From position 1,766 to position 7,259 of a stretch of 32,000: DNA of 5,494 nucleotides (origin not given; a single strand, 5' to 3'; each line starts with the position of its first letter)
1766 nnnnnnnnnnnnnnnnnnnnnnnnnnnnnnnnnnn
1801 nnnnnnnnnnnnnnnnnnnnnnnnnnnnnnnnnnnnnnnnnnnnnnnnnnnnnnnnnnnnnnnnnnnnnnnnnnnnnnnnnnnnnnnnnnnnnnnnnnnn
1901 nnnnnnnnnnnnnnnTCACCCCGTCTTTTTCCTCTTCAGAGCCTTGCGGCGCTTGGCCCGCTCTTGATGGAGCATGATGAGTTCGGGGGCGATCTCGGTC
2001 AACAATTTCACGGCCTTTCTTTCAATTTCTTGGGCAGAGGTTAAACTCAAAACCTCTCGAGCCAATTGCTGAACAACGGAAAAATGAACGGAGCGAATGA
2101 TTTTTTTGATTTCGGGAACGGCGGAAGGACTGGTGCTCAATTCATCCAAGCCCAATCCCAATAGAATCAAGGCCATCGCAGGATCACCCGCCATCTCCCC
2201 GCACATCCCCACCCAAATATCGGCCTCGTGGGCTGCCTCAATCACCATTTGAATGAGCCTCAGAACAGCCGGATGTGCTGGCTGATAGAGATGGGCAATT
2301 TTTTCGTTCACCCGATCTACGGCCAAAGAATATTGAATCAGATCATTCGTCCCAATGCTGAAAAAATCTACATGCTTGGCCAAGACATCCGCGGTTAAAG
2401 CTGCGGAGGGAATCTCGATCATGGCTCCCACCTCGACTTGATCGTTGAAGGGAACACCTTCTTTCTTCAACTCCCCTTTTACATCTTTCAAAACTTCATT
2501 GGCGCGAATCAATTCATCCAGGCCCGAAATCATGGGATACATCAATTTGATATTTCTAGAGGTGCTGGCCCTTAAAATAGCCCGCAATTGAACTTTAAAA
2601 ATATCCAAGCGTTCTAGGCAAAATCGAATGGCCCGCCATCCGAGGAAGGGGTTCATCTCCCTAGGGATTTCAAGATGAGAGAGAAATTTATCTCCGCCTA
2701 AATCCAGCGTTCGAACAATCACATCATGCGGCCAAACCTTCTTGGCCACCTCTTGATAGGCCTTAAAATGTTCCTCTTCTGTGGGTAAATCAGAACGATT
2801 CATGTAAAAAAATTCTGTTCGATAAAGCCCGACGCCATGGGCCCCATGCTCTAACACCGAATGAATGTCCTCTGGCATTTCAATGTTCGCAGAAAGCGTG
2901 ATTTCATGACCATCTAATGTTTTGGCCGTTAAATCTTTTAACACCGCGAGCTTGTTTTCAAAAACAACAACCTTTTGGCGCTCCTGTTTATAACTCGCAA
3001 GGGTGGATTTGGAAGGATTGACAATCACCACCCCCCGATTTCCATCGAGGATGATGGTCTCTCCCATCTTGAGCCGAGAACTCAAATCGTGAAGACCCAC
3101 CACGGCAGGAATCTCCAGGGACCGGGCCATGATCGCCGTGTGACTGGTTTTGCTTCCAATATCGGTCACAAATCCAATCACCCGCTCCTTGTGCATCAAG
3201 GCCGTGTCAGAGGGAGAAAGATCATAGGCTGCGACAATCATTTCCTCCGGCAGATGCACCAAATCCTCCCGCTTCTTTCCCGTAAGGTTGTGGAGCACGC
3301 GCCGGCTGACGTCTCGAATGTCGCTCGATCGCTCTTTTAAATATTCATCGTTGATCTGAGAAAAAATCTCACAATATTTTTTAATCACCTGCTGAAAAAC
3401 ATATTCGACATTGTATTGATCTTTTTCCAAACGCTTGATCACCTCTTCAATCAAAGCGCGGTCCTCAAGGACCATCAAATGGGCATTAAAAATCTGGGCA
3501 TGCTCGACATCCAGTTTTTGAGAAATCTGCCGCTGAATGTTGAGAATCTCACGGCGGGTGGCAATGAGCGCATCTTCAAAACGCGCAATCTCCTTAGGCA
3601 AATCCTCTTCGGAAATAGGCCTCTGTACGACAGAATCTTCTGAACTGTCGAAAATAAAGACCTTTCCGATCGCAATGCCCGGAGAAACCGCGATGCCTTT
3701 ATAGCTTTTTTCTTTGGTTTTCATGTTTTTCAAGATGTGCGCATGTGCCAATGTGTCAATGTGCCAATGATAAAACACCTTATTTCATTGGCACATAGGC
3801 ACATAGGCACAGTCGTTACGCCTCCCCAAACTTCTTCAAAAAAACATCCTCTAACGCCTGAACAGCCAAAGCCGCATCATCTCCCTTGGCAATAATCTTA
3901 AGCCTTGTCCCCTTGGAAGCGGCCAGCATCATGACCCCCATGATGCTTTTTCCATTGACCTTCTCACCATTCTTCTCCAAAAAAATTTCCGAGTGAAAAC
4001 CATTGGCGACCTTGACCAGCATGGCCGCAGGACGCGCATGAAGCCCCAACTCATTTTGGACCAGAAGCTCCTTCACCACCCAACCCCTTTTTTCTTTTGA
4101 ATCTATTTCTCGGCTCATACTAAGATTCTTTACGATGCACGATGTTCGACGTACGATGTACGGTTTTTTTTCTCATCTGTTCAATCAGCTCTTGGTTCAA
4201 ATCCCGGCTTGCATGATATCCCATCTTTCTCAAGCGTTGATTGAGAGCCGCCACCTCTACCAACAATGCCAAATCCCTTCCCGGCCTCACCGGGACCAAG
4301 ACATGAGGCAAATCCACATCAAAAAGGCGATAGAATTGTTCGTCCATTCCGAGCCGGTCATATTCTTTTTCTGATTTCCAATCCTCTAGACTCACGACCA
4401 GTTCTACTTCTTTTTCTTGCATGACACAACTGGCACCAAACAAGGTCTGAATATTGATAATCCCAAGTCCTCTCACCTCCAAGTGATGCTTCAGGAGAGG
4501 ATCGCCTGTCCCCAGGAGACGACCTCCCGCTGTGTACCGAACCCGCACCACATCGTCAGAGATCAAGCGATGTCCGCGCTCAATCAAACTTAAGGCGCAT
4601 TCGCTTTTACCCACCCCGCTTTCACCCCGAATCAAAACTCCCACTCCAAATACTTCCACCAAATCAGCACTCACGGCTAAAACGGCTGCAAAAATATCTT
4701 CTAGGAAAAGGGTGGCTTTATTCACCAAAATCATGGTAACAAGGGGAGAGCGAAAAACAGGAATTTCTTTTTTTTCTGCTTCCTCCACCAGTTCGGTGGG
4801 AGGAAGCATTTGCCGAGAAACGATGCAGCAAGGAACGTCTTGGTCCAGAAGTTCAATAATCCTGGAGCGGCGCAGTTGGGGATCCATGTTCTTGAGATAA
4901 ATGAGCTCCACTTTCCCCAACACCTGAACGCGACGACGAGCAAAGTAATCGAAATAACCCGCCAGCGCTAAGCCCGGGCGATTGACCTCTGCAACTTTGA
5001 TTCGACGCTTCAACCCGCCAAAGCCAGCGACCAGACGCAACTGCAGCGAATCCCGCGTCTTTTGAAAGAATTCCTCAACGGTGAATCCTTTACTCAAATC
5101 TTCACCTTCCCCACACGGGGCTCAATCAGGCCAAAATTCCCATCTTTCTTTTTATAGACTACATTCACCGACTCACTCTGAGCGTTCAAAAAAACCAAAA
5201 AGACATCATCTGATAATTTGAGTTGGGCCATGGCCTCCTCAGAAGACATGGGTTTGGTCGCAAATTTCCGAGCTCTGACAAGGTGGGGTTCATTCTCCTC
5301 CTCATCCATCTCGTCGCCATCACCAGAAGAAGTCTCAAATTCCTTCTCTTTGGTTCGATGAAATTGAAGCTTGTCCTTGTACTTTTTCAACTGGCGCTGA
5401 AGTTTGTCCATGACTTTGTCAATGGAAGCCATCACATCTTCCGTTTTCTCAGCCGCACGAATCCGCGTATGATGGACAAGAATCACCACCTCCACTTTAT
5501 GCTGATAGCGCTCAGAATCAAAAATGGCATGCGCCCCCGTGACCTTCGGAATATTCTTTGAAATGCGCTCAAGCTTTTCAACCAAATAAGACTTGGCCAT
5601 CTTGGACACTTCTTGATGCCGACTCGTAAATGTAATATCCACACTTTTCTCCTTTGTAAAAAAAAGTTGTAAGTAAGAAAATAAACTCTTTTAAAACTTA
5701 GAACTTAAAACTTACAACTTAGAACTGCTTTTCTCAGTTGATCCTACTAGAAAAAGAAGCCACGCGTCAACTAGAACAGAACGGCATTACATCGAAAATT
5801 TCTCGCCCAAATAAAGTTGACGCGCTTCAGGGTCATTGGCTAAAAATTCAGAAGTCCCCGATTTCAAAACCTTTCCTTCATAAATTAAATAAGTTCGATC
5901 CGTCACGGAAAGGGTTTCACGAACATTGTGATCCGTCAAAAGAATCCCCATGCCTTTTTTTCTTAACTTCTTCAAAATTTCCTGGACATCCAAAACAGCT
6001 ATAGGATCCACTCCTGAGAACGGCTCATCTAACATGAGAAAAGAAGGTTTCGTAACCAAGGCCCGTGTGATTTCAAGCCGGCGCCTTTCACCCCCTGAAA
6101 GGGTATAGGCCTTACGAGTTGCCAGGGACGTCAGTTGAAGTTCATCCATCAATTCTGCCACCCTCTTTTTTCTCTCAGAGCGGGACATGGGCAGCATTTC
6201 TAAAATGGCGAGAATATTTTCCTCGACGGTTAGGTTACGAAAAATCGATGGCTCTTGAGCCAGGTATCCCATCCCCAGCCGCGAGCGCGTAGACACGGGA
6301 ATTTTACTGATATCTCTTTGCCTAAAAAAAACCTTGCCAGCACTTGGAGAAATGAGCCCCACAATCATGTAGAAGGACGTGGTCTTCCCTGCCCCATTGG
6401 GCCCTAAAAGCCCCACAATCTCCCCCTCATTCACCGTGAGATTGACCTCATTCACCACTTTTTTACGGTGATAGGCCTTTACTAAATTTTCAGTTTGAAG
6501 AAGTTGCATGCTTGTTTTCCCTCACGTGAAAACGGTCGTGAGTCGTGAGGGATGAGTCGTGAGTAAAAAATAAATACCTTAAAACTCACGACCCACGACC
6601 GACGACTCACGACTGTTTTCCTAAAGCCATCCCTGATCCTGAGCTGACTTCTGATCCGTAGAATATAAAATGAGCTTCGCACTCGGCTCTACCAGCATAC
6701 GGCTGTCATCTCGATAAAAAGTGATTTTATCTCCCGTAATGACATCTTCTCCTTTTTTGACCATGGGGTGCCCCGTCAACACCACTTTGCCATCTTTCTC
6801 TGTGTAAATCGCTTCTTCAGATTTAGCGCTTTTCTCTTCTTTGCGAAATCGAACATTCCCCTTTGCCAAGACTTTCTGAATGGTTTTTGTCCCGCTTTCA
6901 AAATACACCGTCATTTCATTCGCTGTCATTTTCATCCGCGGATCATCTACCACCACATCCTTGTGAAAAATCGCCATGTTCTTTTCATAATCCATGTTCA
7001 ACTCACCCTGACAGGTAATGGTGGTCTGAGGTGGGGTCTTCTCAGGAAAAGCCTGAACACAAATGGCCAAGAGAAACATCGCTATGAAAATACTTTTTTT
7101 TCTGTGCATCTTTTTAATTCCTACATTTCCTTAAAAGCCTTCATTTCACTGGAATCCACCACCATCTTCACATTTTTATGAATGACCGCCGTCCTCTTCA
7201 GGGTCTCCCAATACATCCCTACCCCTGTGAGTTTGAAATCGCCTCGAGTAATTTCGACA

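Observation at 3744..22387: Family of intergenic hairpins whose arms are complementary tandem arrays of 7-nt units, with a different unit in each spacer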

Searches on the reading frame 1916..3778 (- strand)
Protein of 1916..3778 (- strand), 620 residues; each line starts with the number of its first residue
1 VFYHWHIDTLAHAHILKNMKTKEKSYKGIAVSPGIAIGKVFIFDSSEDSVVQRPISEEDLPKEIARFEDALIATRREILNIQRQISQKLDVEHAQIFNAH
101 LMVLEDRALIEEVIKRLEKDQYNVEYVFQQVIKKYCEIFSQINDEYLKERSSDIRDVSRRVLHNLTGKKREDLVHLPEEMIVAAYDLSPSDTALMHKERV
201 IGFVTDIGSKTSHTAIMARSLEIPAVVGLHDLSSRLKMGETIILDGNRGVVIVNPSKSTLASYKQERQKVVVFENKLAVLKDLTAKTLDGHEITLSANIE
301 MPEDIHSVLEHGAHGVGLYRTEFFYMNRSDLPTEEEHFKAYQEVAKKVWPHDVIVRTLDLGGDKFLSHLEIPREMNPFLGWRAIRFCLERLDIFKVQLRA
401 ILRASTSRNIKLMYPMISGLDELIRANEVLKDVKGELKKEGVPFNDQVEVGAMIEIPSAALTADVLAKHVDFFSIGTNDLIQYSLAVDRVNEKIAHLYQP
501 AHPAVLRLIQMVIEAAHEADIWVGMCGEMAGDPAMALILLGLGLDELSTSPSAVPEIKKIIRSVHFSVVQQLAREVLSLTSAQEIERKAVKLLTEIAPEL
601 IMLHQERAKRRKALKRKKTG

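Call 6: search_protein_families(library=pfam, proteins=[window:1916-3778:-])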
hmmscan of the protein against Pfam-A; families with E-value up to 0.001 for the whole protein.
window:1916-3778:- (620 aa): 3 families
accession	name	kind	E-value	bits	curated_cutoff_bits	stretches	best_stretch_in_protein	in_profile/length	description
PF02896.24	PEP-utilizers_C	-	1.8e-120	402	22.8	1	276-565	3-292/293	PEP-utilising enzyme, PEP-binding domain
PF05524.18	PEP-utilisers_N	-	8e-34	116.8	24.4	1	27-150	1-121/121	PEP-utilising enzyme, N-terminal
PF00391.29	PEP-utilizers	-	1.4e-24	85.9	23.1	1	177-249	2-72/72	PEP-utilising enzyme, mobile domain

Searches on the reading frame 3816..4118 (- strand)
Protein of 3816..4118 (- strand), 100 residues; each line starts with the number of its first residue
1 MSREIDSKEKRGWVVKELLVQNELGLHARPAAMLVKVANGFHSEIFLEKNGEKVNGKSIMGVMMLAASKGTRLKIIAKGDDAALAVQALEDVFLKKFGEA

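Call 6: search_protein_families(library=pfam, proteins=[window:3816-4118:-])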
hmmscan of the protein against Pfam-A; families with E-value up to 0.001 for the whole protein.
window:3816-4118:- (100 aa): 1 family
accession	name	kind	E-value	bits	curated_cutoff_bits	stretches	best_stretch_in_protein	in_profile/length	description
PF00381.24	PTS-HPr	-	2.3e-30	104.9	23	1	16-93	3-79/81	PTS HPr component phosphorylation site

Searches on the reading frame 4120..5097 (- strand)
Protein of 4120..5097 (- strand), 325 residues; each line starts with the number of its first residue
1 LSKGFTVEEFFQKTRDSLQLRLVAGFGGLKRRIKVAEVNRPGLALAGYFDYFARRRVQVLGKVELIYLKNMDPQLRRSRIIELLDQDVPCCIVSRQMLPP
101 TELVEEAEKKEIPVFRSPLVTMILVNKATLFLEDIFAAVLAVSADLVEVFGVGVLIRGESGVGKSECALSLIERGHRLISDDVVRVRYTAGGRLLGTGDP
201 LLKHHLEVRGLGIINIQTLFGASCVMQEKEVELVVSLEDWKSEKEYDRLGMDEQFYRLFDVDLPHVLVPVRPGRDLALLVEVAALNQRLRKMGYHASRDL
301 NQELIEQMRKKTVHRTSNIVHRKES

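Call 6: search_protein_families(library=pfam, proteins=[window:4120-5097:-])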
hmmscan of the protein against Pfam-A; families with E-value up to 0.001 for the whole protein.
window:4120-5097:- (325 aa): 2 families
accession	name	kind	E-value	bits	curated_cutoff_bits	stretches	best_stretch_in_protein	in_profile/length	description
PF07475.17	Hpr_kinase_C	-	1.9e-62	210.3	33.3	1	136-303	3-170/171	HPr Serine kinase C-terminal domain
PF02603.21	Hpr_kinase_N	-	6.3e-36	123.6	24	1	6-132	2-125/125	HPr Serine kinase N terminus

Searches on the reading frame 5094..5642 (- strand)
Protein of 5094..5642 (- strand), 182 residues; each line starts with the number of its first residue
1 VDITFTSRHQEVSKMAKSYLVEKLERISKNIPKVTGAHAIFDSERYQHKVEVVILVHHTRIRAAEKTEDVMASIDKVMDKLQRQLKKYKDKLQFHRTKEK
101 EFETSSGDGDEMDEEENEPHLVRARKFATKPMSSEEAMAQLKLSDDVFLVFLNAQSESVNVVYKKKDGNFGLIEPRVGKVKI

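Call 6: search_protein_families(library=pfam, proteins=[window:5094-5642:-])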
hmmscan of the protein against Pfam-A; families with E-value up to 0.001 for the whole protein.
window:5094-5642:- (182 aa): 2 families
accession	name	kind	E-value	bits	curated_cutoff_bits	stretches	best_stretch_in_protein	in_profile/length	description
PF16321.10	Ribosom_S30AE_C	-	4.1e-21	74.9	25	1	117-172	2-57/57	Sigma 54 modulation/S30EA ribosomal protein C terminus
PF02482.25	Ribosomal_S30AE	-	8.9e-19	68.4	23.7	1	3-93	1-88/88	Sigma 54 modulation protein / S30EA ribosomal protein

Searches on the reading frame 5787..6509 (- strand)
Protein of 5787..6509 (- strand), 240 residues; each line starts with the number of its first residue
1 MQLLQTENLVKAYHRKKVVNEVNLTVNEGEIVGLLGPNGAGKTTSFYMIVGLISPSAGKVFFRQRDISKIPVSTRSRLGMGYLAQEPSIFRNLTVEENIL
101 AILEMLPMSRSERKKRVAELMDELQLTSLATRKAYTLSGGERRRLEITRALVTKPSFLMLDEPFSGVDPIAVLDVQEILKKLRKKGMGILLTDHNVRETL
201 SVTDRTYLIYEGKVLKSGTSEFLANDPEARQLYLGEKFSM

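Call 6: search_protein_families(library=pfam, proteins=[window:5787-6509:-])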
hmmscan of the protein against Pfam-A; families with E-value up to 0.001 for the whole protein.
window:5787-6509:- (240 aa): 2 families
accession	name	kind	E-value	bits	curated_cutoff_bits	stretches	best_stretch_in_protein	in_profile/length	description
PF00005.33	ABC_tran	-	2.8e-37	128.8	25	1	20-164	2-136/137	ABC transporter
PF13304.12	AAA_21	-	3.9e-05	24.3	27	0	117-195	220-299/304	AAA domain, putative AbiEii toxin, Type IV TA system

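Call 47: find_encoding_contigs(protein=window:5787-6509:-, flank=3000, max_places=10)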
Protein window:5787-6509:- (240 aa): 3 contigs read that carry it; 2 places shown.
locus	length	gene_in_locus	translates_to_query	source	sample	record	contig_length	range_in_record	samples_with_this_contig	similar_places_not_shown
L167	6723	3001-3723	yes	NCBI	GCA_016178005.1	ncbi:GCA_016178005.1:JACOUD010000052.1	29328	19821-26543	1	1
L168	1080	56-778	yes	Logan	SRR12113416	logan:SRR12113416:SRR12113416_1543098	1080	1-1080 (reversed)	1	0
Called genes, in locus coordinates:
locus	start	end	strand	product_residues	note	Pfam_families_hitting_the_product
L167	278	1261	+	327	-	PF01380:SIS, PF00571:CBS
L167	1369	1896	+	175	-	PF00702:Hydrolase (weak), PF08282:Hydrolase_3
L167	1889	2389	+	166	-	PF06835:LptC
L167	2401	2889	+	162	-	PF03968:LptD_N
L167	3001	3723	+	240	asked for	PF00005:ABC_tran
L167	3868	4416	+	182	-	PF02482:Ribosomal_S30AE, PF16321:Ribosom_S30AE_C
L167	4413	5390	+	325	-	PF02603:Hpr_kinase_N, PF07475:Hpr_kinase_C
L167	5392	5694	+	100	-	PF00381:PTS-HPr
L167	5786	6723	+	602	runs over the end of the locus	PF05524:PEP-utilisers_N, PF00391:PEP-utilizers, PF02896:PEP-utilizers_C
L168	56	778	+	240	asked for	PF00005:ABC_tran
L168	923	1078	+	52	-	?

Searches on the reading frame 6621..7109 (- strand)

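Call 6: search_protein_families(library=pfam, proteins=[window:6621-7109:-])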
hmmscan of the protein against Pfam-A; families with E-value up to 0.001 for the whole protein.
window:6621-7109:- (162 aa): 1 family
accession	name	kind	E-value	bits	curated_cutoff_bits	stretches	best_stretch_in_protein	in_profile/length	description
PF03968.19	LptD_N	-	3.3e-16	60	20.4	1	37-134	7-110/113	LptA/(LptD N-terminal domain) LPS transport protein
